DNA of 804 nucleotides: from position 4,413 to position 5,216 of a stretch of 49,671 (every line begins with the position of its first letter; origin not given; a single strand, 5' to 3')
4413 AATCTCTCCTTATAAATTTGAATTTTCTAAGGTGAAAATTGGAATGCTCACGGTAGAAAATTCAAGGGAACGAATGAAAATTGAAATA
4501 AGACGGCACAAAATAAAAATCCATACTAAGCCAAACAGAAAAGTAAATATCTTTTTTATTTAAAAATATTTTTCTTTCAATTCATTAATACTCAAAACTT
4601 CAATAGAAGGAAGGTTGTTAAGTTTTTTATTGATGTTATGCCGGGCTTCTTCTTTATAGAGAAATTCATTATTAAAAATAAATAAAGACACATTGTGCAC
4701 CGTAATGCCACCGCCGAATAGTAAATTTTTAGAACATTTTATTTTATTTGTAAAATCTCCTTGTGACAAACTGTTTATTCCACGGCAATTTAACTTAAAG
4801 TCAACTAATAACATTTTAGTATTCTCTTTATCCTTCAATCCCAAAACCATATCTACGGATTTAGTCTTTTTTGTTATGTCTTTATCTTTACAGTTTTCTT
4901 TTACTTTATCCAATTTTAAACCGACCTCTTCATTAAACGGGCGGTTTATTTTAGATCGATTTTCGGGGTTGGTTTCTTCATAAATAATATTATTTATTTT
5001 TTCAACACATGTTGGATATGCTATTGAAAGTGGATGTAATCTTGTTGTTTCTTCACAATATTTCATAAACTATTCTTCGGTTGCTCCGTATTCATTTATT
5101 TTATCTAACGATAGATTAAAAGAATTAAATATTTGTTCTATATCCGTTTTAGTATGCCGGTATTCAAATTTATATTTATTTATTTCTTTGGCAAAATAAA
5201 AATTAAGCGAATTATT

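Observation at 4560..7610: AT-rich three-gene islet: split-Walker ABC ATPase + coupled 168-aa PD-(D/E)xK-like protein, divergent from a degenerate SIR2-like gene - candidate undescribed conflict/anti-phage system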

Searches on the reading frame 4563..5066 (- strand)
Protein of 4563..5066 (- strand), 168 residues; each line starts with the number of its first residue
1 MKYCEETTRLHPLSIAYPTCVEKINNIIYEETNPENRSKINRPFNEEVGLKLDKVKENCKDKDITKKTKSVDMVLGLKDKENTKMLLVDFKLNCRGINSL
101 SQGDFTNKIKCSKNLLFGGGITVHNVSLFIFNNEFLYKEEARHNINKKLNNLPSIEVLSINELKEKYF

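Call 3: search_protein_families(library=pfam, proteins=[window:4563-5066:-], max_evalue=1)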
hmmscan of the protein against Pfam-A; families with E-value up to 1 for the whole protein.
window:4563-5066:- (168 aa): 1 family
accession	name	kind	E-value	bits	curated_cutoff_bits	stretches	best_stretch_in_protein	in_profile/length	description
PF00697.28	PRAI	-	0.12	12.5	22.7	1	61-131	95-163/193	N-(5'phosphoribosyl)anthranilate (PRA) isomerase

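Call 4: search_protein_families(library=padloc, proteins=[window:4563-5066:-], max_evalue=1)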
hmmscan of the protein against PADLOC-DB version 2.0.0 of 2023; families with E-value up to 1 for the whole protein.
window:4563-5066:- (168 aa): 0 families

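Call 5: search_protein_families(library=ncbifam, proteins=[window:4563-5066:-], max_evalue=1)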
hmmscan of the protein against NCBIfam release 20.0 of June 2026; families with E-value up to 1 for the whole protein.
window:4563-5066:- (168 aa): 0 families

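Call 6: search_protein_families(library=phrogs, proteins=[window:4563-5066:-], max_evalue=1)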
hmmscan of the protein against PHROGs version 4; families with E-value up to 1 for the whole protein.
window:4563-5066:- (168 aa): 2 families
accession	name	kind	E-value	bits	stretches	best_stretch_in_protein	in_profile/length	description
phrog_20052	-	unknown function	0.15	13.2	1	28-68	25-62/98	-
phrog_871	-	unknown function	0.17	13.1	1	125-145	24-44/140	-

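Call 7: find_homologous_proteins(query=window:4563-5066:-, max_evalue=0.01)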
Query window:4563-5066:- (168 aa): 8 proteins with E <= 0.01 among 62 candidates.
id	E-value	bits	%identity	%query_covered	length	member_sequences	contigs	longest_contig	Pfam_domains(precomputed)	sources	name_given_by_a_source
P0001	2.4e-95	335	93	100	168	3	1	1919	-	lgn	-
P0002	1.1e-58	215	61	100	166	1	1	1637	-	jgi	jgi:hypothetical protein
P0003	8.5e-53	196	61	100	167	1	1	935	-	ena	-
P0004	2.3e-48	182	58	100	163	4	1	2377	-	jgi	-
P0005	1.2e-46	176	55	100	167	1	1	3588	-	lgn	-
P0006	2.5e-45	172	55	100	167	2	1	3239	-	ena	-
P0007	2.0e-33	133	51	100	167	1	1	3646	-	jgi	jgi:hypothetical protein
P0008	7.0e-25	106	43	100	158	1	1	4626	-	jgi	jgi:hypothetical protein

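Call 9: find_encoding_contigs(protein=P0008, flank=10000)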
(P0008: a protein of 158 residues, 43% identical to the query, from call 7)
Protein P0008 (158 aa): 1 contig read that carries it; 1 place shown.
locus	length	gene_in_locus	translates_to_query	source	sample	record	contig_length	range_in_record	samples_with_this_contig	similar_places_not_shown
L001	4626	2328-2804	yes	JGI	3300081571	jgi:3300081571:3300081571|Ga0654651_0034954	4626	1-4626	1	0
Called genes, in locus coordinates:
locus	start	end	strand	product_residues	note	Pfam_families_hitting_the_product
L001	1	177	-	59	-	?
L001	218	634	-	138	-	PF03652:RuvX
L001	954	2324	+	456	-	PF02463:SMC_N (weak), PF13175:AAA_15, PF13304:AAA_21 (weak)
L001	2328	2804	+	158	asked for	-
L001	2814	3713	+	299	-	PF14805:THDPS_N_2, PF00132:Hexapep (weak), PF14602:Hexapep_2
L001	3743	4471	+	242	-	PF04402:SIMPL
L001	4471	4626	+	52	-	?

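Call 10: find_encoding_contigs(protein=P0007, flank=10000)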
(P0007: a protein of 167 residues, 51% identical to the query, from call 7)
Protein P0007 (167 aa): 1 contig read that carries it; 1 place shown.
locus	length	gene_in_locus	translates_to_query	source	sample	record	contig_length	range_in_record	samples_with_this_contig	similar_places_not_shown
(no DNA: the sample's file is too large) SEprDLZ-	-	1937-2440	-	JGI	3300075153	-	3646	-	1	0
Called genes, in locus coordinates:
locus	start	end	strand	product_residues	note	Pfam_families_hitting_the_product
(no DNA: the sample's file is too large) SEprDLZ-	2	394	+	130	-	?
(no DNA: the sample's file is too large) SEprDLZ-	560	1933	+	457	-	PF02463:SMC_N (faint), PF13175:AAA_15, PF13304:AAA_21 (faint)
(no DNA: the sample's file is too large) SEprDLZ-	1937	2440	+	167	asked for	-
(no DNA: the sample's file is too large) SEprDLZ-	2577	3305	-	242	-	-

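Call 11: find_encoding_contigs(protein=P0005, flank=10000)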
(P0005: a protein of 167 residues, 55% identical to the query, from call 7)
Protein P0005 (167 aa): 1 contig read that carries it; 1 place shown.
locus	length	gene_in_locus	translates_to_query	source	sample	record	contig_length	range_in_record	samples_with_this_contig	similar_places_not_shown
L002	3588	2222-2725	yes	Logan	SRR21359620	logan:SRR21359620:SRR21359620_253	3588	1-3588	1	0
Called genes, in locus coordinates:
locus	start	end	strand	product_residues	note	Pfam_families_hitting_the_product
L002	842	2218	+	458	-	PF13175:AAA_15, PF13304:AAA_21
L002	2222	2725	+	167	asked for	-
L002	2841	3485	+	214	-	PF01872:RibD_C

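Call 21: predict_structure(alignment_id=A1)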
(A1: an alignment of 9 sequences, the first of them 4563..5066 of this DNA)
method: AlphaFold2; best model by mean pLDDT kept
length: 168 residues; sequences in the alignment: 9
mean_pLDDT: 52.9   pTM: 0.42
mean pLDDT of the five models: 52.9, 50.9, 48.9, 44.4, 44.0
residues with pLDDT >= 90: 0; 70-90: 18; 50-70: 87; < 50: 63
segments of 3 or more residues with pLDDT < 50: 43-50, 63-71, 82-123
pLDDT, mean of each block of 10 residues (from residue 1): 65 67 74 66 45 56 45 52 45 31 28 32 52 57 63 62 60
secondary structure, 60 per line:
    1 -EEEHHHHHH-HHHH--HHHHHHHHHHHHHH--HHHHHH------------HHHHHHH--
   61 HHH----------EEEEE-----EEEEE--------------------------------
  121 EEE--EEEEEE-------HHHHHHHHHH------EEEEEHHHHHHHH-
elements in order: E2-4 H5-10 H12-15 H18-31 H34-39 H52-58 E74-78 E84-88 E121-123 E126-131 H139-148 E155-159 H160-167

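Call 22: search_protein_representatives(alignment_id=A1)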
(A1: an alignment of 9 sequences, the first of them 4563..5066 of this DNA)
Query: 9 sequences, 166 profile positions. Proteins with E-value up to 0.001 (for the whole library): 282; up to 1e-10: 127; up to 1e-30: 6. The best 150 are listed.
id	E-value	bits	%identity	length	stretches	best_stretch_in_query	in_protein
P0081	1.0e-75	269.4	-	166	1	1-166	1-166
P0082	2.1e-53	196.8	-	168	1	1-166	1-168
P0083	1.0e-52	194.6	-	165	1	1-166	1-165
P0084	5.2e-44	166.2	-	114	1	50-166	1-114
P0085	6.9e-36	139.8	-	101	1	65-166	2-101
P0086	6.3e-33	130.2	-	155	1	1-166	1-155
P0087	1.4e-29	119.3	-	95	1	1-94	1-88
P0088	4.9e-25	104.5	-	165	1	1-166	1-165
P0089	2.2e-24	102.4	-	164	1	1-166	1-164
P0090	2.6e-24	102.1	-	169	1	1-166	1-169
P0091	5.1e-24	101.2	-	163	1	1-166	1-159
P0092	8.4e-24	100.5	-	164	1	1-166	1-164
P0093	1.4e-23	99.8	-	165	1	2-166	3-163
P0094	6.8e-23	97.5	-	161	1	1-166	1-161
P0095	4.6e-22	94.8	-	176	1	3-166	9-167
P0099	3.4e-20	88.7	-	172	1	1-165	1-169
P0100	6.4e-20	87.9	-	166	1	1-166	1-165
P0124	6.4e-17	78.1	-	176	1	1-166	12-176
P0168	1.2e-13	67.5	-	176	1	1-166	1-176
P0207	9.9e-11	58.0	-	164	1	1-166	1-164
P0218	4.7e-10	55.8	-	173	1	2-145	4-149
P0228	2.4e-09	53.5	-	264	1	50-163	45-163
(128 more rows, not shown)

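Call 26: search_protein_families(library=padloc, alignment_id=A3, max_evalue=0.01)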
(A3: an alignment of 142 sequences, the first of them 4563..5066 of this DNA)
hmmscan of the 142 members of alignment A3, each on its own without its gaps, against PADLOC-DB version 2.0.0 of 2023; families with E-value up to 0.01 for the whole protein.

A. member 1, window:4563-5066:- (168 aa): 0 families

B. families by the number of members that match (of 142 scanned): 8 families
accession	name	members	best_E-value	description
PDLC04221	HEC-02B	2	0.00063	-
PDLC03573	REase_II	1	0.00044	Type II restriction enzyme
PDLC04666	PDC-M47B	1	0.0005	-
PDLC00387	SduA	1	0.0019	DUF4263 domain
PDLC01100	C3a223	1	0.0024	Unknown function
PDLC04953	PDC-S19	1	0.0026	-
PDLC03445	REase_II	1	0.0029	Type II restriction enzyme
PDLC01587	2OG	1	0.005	"CAS-I,CAS-II,CAS-III,CAS-IV,CAS-V,CAS-VI; associated"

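Call 27: search_protein_families(library=pfam, alignment_id=A3, max_evalue=0.01)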
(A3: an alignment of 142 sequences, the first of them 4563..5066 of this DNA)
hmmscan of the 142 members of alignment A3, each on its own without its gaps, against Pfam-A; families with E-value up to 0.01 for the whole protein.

A. member 1, window:4563-5066:- (168 aa): 0 families

B. families by the number of members that match (of 142 scanned): 8 families
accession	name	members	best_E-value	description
PF12206.14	DUF3599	1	0.002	Domain of unknown function (DUF3599)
PF00589.27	Phage_integrase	1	0.003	Phage integrase family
PF25062.1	ARM_TT21_N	1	0.0063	Tetratricopeptide repeat protein 21 N-terminal ARM repeat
PF20623.4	Sgo0707_N2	1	0.0067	Sgo0707 N2 domain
PF25657.1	Rota_VP6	1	0.0086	Rotavirus intermediate capsid protein VP6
PF05209.18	MinC_N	1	0.0086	Septum formation inhibitor MinC, N-terminal domain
PF19162.5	DUF5844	1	0.0091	Family of unknown function (DUF5844)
PF03416.26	Peptidase_C54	1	0.0092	Peptidase C54 catalytic domain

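Call 36: predict_structure(alignment_id=A3)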
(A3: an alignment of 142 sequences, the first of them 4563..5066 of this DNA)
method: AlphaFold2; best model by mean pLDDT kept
length: 168 residues; sequences in the alignment: 142
mean_pLDDT: 91.3   pTM: 0.87
mean pLDDT of the five models: 91.3, 89.2, 87.1, 86.1, 85.8
residues with pLDDT >= 90: 111; 70-90: 57; 50-70: 0; < 50: 0
segments of 3 or more residues with pLDDT < 50: none
pLDDT, mean of each block of 10 residues (from residue 1): 97 96 97 91 95 90 78 97 97 87 88 90 95 84 84 89 96
secondary structure, 60 per line:
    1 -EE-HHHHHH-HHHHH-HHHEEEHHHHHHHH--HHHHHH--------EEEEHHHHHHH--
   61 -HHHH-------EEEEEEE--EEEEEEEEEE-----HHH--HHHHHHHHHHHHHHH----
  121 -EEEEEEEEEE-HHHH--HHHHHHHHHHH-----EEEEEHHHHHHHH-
elements in order: H5-10 H12-16 E21-23 H24-31 H34-39 E48-51 H52-58 H62-65 E73-79 E82-91 H102-116 E122-131 H133-136 H139-149 E155-159 H160-167

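Call 39: fold_search(model_id=the predicted structure, library=pdb)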
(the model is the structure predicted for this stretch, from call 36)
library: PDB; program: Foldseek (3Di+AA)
matches with E <= 10: 421; with E <= 0.001: 0
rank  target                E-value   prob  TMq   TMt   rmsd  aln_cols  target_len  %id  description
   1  2fok_A                5.0e-02  0.60  0.31  0.12   5.8       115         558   16  STRUCTURE OF RESTRICTION ENDONUCLEASE FOKI (released 1998-06-17)
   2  1fok_A                7.8e-02  0.33  0.33  0.13   8.2       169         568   14  STRUCTURE OF RESTRICTION ENDONUCLEASE FOKI BOUND TO DNA (released 1997-12-03)
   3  6qnz_B                1.3e-01  0.66  0.31  0.11   6.1        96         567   20  Crystal structure of the site-specific DNA nickase N.BspD6I E418A Mutant (released 2020-03-04)
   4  8q3b_E                1.3e-01  0.41  0.26  0.23   5.8        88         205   12  The closed state of the ASFV apo-RNA polymerase (released 2024-02-14)
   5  5liq_B                1.5e-01  0.66  0.31  0.11   6.1        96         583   21  The structure of C160S,C508S,C578S mutant of Nt.BspD6I nicking endonuclease at 0.185 nm resolution . (released 2017-08-02)
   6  9a5m_A                1.5e-01  0.16  0.26  0.11  14.5       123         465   20  Integrative model of YDJA-YDIS by crosslinking MS and deep learning (released 2024-09-18)
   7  2fok_B                1.8e-01  0.33  0.30  0.12   5.5       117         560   14  STRUCTURE OF RESTRICTION ENDONUCLEASE FOKI (released 1998-06-17)
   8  6qnz_A                1.9e-01  0.60  0.31  0.11   6.1        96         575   20  Crystal structure of the site-specific DNA nickase N.BspD6I E418A Mutant (released 2020-03-04)
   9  2ewf                  2.0e-01  0.60  0.32  0.11   6.1        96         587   20  Crystal structure of the site-specific DNA nickase N.BspD6I (released 2006-11-21)
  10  8ti9_B                2.2e-01  0.15  0.29  0.27  12.4       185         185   10  CryoEM structure of octamer assembly of Shedu nuclease domain from Bacillus cereus (released 2024-07-31)
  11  5lhc_B                2.6e-01  0.54  0.31  0.11   6.1        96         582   19  The structure of D456A mutant of Nt.BspD6I nicking endonuclease at 0.24 nm resolution . (released 2017-08-16)
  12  8q3k_E                2.6e-01  0.38  0.28  0.25   5.5        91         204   11  The open state of the ASFV apo-RNA polymerase (released 2024-02-14)
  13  1esg_B                2.6e-01  0.10  0.28  0.24  12.8       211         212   15  RESTRICTION ENDONUCLEASE BAMHI BOUND TO A NON-SPECIFIC DNA. (released 2000-05-31)
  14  7sqv_A                2.8e-01  0.13  0.21  0.09   9.9       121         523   12  Goslar chimallin C1 localized reconstruction (released 2022-07-27)
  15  6wam_F                3.2e-01  0.28  0.28  0.13   7.8       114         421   10  Structure of Acinetobacter baumannii Cap4 SAVED/CARF-domain containing receptor (released 2020-06-17)
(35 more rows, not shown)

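Call 42: search_solved_structures(query=A3, max_evalue=10, show_alignments=2)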
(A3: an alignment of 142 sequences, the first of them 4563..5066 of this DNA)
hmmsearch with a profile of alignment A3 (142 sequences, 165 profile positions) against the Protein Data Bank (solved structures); distinct sequences matched with E-value up to 10: 3.
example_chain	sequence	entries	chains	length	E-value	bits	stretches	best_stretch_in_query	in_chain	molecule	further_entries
1n3s_A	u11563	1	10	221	0.55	13.2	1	30-119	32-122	GTP cyclohydrolase I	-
5ys4_A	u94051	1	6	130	1.7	11.7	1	65-99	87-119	DNA-damage inducible protein DDI1-like protein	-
5yq8_A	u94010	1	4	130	1.7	11.7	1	65-99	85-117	DNA-damage inducible protein DDI1-like protein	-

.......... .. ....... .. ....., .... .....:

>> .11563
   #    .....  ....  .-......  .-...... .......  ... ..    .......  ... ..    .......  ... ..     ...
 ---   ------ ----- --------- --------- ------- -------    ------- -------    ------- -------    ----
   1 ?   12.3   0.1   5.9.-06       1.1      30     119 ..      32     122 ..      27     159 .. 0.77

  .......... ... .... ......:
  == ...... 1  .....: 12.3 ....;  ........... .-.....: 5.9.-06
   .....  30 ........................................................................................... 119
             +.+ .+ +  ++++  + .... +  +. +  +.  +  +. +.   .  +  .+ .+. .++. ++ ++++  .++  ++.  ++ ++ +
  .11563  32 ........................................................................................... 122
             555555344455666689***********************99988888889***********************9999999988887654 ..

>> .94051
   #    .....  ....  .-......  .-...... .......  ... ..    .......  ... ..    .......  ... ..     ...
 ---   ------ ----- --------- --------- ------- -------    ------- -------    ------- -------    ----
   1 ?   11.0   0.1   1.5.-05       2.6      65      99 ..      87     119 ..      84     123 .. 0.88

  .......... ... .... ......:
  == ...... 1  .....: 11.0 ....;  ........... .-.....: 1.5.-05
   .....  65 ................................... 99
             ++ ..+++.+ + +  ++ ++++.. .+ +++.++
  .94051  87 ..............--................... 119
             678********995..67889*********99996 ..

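Call 43: fold_search(model_id=the predicted structure, library=viral)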
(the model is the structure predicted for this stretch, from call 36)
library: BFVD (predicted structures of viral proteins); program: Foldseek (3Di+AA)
matches with E <= 10: 593; with E <= 0.001: 0
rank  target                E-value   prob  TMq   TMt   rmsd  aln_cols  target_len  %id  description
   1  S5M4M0                1.8e-02  0.98  0.41  0.27   4.0       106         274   10  Uncharacterized protein [Bacillus phage JL]
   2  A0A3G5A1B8            2.6e-02  0.66  0.28  0.24   6.6       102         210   14  Uncharacterized protein [Harvfovirus sp.]
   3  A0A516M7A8            3.0e-02  0.41  0.31  0.31  14.1       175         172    8  (no name in the UniProt tables at hand)
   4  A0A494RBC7            5.0e-02  0.51  0.25  0.28   6.4        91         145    6  (no name in the UniProt tables at hand)
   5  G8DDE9                5.3e-02  0.69  0.32  0.31   5.7       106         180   15  (no name in the UniProt tables at hand)
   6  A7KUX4                5.7e-02  0.84  0.37  0.24   5.1       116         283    9  (no name in the UniProt tables at hand)
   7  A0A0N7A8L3            8.3e-02  0.47  0.30  0.29   5.5       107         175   14  (no name in the UniProt tables at hand)
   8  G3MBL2                8.8e-02  0.69  0.34  0.23   5.3       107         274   12  Gp146 [Bacillus phage G]
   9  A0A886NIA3            9.4e-02  0.57  0.25  0.14   4.4        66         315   20  (no name in the UniProt tables at hand)
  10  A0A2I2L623            9.4e-02  0.33  0.31  0.21  14.1       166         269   12  Mrr-like domain-containing protein [Orpheovirus IHUMI-LCC2]
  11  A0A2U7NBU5            1.1e-01  0.07  0.19  0.16  17.8       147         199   16  TnsA endonuclease N-terminal domain-containing protein [Pseudomonas phage PspYZU05]
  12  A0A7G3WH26            1.2e-01  0.33  0.29  0.29   5.9       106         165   12  Putative endodeoxyribonuclease I [Arthronema virus TR020]
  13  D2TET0                1.2e-01  0.21  0.28  0.07   9.4       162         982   14  (no name in the UniProt tables at hand)
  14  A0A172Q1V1            1.3e-01  0.47  0.29  0.27   7.0       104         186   12  Uncharacterized protein [Escherichia phage MX01]
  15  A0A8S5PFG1            1.4e-01  0.33  0.30  0.16   7.0       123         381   13  Antitoxin [Siphoviridae sp. ctvNP11]
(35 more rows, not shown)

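Call 45: find_homologous_proteins(query=A3, max_evalue=0.001)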
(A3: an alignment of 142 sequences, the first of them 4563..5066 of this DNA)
Query A3 (142 sequences) (168 aa, profile of the alignment): 19 proteins with E <= 0.001 among 2050 candidates.
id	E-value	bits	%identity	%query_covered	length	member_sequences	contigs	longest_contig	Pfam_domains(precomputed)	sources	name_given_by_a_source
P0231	5.7e-54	200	32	100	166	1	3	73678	-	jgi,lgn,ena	jgi:hypothetical protein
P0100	7.9e-53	197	33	100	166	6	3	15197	-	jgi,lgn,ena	jgi:hypothetical protein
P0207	4.4e-46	175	25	100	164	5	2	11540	-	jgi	jgi:hypothetical protein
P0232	7.1e-46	174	33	100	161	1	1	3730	-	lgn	-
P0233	1.7e-45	173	30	100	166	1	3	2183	-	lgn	-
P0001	8.2e-44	167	93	100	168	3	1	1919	-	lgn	-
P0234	1.1e-43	167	26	100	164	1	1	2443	-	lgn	-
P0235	6.8e-43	164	25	99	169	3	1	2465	-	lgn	-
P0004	2.9e-42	162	58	100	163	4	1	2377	-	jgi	-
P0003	1.2e-41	160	61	100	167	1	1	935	-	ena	-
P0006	2.7e-41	159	55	100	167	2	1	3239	-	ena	-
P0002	5.0e-41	158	61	100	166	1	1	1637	-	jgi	jgi:hypothetical protein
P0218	1.3e-40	157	23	97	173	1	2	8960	-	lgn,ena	-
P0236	2.6e-40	156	33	74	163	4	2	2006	-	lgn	-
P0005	6.8e-38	148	55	100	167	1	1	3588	-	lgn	-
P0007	2.7e-37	146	51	100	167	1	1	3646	-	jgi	jgi:hypothetical protein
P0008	9.8e-34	134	43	100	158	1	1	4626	-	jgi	jgi:hypothetical protein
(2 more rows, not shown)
